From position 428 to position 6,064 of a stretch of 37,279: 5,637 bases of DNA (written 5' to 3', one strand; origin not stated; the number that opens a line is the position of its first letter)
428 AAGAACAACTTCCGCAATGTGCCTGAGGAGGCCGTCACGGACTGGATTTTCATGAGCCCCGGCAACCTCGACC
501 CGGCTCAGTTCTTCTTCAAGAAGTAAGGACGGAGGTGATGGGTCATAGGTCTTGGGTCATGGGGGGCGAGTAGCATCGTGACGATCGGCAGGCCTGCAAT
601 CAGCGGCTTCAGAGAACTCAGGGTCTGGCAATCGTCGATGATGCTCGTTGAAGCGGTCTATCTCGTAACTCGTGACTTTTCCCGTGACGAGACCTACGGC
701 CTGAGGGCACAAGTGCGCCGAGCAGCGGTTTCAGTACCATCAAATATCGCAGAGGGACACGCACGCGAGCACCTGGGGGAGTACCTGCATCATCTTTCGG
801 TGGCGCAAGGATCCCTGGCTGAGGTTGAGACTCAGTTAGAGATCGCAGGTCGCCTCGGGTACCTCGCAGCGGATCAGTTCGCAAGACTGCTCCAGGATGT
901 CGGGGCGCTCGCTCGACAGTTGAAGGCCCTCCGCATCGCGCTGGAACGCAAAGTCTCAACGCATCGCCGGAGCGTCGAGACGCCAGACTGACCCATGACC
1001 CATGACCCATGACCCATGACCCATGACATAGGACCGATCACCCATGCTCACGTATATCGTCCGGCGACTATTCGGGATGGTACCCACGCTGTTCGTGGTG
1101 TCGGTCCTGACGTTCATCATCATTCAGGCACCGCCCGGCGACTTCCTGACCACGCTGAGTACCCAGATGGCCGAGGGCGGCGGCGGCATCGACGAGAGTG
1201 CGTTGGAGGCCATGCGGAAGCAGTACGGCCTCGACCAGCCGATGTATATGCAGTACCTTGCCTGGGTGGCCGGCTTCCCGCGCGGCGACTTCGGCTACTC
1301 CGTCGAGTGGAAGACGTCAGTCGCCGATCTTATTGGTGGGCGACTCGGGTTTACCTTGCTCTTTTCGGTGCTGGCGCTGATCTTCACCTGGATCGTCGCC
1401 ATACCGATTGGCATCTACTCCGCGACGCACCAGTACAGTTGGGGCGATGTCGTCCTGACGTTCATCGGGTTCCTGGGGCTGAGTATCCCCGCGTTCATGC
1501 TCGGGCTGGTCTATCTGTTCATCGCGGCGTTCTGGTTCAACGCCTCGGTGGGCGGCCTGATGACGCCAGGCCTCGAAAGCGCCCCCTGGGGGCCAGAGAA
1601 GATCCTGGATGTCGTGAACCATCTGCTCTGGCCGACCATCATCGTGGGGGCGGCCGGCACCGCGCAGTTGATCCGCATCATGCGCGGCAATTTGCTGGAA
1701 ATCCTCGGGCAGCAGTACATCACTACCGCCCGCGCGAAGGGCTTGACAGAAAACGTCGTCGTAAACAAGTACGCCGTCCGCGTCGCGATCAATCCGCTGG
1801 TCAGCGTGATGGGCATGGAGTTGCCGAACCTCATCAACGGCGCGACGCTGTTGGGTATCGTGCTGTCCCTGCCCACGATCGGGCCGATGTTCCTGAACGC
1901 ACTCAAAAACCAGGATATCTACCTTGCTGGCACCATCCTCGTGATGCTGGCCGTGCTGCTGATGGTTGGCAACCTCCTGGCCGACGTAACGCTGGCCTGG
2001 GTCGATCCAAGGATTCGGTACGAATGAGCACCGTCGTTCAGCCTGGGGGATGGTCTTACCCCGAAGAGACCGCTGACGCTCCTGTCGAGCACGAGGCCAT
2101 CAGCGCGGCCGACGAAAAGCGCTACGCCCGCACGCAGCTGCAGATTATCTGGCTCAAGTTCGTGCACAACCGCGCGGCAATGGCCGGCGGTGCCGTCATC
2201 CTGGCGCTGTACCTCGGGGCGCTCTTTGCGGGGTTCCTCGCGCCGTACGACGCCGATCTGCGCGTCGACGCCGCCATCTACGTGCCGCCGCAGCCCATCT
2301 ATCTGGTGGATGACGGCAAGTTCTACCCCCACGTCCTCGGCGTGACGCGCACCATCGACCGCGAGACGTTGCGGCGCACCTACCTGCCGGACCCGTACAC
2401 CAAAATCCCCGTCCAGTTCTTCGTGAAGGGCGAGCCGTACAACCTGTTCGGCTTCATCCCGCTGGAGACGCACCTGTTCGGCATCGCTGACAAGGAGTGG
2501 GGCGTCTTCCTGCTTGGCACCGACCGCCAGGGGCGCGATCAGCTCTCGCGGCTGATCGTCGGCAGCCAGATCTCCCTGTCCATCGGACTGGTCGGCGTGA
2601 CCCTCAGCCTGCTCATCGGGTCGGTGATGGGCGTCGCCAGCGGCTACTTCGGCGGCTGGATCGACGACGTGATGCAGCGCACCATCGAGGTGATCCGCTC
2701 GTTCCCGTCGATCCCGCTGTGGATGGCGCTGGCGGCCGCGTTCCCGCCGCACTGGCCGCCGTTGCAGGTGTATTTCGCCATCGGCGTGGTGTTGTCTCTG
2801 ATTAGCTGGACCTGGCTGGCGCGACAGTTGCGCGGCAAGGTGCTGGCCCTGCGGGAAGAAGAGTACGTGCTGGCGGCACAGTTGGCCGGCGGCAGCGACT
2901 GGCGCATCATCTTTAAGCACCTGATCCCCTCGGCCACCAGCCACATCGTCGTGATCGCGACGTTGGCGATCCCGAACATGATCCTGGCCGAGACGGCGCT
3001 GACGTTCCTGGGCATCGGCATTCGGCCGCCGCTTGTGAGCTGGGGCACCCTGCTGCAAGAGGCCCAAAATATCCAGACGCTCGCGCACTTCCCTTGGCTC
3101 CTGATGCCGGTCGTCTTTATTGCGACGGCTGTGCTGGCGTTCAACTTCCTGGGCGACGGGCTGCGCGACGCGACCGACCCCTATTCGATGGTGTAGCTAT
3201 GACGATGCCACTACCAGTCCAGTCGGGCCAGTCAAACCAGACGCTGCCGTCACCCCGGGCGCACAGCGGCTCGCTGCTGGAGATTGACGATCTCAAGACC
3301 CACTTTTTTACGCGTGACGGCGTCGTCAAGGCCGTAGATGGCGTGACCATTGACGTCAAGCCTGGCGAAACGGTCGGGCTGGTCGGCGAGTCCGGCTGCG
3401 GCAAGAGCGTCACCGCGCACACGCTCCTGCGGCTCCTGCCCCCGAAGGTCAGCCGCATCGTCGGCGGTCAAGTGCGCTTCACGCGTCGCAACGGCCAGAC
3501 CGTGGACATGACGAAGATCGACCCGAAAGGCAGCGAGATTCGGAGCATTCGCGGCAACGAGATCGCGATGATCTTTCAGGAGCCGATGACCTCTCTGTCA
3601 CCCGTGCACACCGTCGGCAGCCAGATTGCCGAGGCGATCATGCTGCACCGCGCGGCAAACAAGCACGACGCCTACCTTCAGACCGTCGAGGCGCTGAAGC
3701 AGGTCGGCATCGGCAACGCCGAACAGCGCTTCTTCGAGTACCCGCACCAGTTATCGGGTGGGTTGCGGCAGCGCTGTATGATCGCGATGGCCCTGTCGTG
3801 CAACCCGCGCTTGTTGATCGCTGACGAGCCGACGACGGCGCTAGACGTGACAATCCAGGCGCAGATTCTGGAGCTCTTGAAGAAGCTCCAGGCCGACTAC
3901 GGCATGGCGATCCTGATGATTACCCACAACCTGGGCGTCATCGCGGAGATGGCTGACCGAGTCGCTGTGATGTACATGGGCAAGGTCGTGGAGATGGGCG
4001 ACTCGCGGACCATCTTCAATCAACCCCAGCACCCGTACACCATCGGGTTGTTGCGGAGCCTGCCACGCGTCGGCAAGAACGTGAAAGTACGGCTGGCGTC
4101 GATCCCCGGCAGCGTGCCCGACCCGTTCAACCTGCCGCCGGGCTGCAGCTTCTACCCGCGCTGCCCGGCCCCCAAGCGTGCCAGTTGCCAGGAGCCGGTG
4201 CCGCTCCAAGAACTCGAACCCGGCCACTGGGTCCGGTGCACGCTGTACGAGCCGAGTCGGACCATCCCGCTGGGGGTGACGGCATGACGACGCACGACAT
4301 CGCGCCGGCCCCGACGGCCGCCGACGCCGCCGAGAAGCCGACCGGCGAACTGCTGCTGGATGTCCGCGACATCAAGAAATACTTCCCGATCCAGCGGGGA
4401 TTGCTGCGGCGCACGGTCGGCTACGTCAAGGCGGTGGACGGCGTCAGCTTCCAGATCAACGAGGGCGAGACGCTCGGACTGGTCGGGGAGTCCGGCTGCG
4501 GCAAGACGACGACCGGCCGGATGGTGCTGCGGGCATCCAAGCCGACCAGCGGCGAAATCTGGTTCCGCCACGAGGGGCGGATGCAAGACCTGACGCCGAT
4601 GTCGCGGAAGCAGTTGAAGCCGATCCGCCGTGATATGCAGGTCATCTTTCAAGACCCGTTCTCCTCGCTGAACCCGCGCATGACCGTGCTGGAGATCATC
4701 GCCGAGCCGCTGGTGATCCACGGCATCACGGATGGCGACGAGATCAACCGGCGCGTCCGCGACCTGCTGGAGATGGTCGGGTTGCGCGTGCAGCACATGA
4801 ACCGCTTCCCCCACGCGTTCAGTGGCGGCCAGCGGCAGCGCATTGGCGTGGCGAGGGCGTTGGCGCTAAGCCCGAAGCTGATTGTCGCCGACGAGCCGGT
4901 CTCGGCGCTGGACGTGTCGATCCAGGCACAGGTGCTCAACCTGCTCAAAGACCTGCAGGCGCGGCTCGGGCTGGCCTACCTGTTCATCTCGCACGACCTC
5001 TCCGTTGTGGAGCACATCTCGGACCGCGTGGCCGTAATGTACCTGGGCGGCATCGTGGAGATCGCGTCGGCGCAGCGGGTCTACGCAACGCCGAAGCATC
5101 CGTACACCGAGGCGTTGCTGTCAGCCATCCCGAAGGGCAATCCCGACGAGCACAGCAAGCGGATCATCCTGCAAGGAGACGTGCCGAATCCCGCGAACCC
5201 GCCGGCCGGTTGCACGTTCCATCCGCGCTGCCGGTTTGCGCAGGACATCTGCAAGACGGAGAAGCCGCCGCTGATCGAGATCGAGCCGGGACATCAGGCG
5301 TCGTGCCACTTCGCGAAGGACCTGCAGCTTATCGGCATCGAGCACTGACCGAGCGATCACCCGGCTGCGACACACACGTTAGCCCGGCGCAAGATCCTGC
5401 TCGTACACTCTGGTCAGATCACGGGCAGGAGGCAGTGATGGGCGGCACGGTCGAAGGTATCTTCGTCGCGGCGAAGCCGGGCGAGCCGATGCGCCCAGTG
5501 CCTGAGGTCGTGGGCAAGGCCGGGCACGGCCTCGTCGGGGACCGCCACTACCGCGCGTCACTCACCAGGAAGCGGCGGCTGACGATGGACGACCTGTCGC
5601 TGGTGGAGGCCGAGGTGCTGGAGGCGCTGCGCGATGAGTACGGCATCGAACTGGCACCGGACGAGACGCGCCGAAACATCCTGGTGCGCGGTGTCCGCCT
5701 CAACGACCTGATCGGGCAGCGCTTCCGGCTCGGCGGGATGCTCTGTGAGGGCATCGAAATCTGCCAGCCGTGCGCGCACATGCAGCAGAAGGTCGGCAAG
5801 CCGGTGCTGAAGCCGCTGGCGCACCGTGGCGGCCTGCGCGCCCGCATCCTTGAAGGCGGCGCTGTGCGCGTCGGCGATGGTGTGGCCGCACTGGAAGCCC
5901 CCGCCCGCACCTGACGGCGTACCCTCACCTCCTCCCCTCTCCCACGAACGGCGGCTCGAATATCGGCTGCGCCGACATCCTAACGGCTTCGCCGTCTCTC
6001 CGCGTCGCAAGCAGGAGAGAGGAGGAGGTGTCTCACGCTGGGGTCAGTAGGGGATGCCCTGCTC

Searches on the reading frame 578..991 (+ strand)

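Call 9: search_protein_families(library=pfam, proteins=[window:578-991:+], max_evalue=0.001)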
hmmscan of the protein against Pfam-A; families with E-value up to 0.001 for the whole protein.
window:578-991:+ (137 aa): 2 families
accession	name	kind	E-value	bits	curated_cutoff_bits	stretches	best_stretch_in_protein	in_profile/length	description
PF05635.17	23S_rRNA_IVP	-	2.1e-34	118.4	33.8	1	12-116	1-105/106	23S rRNA-intervening sequence protein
PF22296.2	bAvd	-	2.2e-05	25.3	40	1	22-118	9-103/107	bAvd-like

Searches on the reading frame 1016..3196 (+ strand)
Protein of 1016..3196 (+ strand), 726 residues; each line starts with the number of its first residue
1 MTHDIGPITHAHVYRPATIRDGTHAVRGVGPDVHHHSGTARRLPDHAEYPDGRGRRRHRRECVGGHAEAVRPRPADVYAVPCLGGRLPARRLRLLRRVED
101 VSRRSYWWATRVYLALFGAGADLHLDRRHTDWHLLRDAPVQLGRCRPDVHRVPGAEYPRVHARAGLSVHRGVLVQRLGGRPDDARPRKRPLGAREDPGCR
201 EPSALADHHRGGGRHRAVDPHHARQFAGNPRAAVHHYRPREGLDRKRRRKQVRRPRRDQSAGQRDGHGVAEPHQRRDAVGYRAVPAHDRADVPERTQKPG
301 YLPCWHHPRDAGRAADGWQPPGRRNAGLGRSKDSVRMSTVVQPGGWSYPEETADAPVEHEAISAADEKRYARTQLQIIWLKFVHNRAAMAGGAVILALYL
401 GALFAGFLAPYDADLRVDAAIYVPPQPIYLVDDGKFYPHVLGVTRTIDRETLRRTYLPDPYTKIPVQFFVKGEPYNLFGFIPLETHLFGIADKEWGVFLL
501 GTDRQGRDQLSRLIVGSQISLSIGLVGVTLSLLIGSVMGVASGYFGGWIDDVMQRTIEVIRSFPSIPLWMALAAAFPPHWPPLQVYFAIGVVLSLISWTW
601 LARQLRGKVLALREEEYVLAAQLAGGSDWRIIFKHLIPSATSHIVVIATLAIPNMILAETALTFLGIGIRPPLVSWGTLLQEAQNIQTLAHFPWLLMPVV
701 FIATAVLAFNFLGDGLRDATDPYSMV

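Call 9: search_protein_families(library=pfam, proteins=[window:1016-3196:+], max_evalue=0.001)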
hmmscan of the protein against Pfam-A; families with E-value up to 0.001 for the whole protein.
window:1016-3196:+ (726 aa): 2 families
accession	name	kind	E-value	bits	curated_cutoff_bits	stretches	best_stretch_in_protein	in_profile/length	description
PF00528.27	BPD_transp_1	-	6.6e-27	94.9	26.4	1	535-722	1-180/184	Binding-protein-dependent transport system inner membrane component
PF12911.12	OppC_N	-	7.3e-13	48.6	23.9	1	373-425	1-53/53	N-terminal TM domain of oligopeptide transport permease C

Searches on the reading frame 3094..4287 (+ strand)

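Call 9: search_protein_families(library=pfam, proteins=[window:3094-4287:+], max_evalue=0.001)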
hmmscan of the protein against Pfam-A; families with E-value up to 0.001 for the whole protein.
window:3094-4287:+ (397 aa): 5 families
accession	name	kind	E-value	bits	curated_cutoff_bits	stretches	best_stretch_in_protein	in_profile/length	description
PF00005.33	ABC_tran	-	7.7e-27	95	25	1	82-248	2-137/137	ABC transporter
PF08352.17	oligo_HPY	-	2.6e-19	69.8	27.1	1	299-359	1-60/65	Oligopeptide/dipeptide transporter, C-terminal region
PF13304.12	AAA_21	-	6.6e-07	30.1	27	1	205-283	223-303/304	AAA domain, putative AbiEii toxin, Type IV TA system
PF02463.25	SMC_N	-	0.00027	20.9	40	0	151-295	73-213/220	RecF/RecN/SMC N terminal domain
PF13401.12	AAA_22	-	0.00067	20.4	27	0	96-170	10-33/130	AAA domain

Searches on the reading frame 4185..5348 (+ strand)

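Call 9: search_protein_families(library=pfam, proteins=[window:4185-5348:+], max_evalue=0.001)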
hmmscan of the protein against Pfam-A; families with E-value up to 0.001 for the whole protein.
window:4185-5348:+ (387 aa): 2 families
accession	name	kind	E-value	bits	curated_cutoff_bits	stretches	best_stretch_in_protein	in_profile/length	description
PF00005.33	ABC_tran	-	3.4e-31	109.1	25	1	85-239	2-136/137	ABC transporter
PF08352.17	oligo_HPY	-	1.9e-19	70.3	27.1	1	291-356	1-65/65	Oligopeptide/dipeptide transporter, C-terminal region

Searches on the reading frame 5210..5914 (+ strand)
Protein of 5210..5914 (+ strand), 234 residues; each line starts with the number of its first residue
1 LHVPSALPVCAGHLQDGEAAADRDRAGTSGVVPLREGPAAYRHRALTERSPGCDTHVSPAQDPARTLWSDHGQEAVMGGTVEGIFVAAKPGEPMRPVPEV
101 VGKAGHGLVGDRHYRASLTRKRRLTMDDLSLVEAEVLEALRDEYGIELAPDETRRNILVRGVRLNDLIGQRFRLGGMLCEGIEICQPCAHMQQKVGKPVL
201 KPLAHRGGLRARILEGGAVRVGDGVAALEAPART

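Call 9: search_protein_families(library=pfam, proteins=[window:5210-5914:+], max_evalue=0.001)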
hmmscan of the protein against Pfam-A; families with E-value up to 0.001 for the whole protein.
window:5210-5914:+ (234 aa): 1 family
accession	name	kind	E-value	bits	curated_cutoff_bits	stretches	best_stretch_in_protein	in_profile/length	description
PF03473.23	MOSC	-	1.3e-11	45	22.7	1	129-225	12-119/120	MOSC domain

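Call 33: search_protein_families(library=ncbifam, proteins=[window:5210-5914:+], max_evalue=0.00001)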
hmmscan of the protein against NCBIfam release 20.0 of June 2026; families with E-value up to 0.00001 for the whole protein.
window:5210-5914:+ (234 aa): 1 family
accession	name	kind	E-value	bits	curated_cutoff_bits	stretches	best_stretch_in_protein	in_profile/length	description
NF011069.0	PRK14499.1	equivalog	1e-08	34.6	457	1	83-228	167-306/308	cyclic pyranopterin monophosphate synthase MoaC/MOSC-domain-containing protein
